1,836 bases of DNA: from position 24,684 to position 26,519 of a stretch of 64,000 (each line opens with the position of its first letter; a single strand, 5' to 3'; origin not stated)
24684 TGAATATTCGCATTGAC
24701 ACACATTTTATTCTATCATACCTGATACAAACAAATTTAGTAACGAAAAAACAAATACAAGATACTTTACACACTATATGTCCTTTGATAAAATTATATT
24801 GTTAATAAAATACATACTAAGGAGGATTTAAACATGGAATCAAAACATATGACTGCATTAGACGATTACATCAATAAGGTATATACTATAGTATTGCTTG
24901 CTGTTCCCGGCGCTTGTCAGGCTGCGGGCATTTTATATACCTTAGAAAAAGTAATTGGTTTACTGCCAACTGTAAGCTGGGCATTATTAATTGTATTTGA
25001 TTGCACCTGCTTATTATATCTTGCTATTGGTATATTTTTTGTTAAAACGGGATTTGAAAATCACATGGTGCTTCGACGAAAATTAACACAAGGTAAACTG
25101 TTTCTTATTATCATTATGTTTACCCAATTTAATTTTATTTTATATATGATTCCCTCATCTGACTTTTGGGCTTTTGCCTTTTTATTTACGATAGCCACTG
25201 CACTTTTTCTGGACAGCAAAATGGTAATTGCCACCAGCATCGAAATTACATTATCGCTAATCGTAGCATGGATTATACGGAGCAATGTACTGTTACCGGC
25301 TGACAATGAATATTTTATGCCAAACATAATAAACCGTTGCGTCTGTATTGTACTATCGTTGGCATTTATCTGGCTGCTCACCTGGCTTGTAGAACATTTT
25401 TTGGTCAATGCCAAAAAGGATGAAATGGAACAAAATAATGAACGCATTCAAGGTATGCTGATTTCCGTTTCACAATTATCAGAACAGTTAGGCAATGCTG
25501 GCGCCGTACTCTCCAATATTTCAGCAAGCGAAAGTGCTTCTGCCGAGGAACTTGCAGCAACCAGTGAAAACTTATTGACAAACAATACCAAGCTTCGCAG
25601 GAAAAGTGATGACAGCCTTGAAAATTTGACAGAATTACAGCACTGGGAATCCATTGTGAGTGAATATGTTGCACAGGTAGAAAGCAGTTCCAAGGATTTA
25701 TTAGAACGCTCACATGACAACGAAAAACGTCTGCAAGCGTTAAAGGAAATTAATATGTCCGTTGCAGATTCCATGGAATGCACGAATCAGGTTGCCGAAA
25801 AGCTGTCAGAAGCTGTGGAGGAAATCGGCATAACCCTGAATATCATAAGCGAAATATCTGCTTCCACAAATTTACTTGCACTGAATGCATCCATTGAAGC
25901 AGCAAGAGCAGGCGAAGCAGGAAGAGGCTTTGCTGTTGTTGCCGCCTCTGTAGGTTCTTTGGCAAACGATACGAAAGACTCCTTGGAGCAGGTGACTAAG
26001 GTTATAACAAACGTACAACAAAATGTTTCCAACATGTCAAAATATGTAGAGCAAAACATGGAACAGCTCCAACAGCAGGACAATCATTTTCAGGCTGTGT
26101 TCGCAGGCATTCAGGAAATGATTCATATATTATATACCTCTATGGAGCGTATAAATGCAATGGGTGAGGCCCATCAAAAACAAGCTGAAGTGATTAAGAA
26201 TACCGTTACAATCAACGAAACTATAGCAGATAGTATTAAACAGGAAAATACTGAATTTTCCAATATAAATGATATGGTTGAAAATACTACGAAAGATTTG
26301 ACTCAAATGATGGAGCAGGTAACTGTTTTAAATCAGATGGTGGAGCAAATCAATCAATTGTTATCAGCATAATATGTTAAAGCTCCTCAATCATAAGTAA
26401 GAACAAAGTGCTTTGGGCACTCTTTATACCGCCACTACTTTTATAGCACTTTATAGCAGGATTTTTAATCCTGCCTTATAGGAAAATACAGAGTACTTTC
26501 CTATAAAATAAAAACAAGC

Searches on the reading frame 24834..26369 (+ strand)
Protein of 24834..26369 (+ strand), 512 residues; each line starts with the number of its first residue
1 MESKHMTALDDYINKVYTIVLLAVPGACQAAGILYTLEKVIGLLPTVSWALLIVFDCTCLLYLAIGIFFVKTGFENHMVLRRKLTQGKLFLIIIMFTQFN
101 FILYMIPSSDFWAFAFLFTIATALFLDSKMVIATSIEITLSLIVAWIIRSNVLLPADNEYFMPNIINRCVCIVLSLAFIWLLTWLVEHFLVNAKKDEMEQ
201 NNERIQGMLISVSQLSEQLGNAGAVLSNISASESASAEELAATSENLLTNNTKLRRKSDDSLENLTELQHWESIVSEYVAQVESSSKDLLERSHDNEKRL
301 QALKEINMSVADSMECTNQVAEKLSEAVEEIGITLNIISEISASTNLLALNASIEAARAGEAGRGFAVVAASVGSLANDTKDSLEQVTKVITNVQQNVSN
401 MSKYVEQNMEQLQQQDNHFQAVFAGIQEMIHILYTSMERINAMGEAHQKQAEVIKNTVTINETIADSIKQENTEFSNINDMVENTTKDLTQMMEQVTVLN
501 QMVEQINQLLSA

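Call 9: search_protein_families(library=pfam, proteins=[window:24834-26369:+], max_evalue=0.001)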
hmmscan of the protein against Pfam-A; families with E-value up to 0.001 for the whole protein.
window:24834-26369:+ (512 aa): 2 families
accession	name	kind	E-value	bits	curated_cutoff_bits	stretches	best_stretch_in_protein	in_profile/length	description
PF00015.26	MCPsignal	-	1.6e-24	87.1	34.6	1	307-457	15-161/172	Methyl-accepting chemotaxis protein (MCP) signalling domain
PF12998.12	ING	-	0.00068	20.6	23.9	0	263-319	18-79/102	Inhibitor of growth proteins N-terminal histone-binding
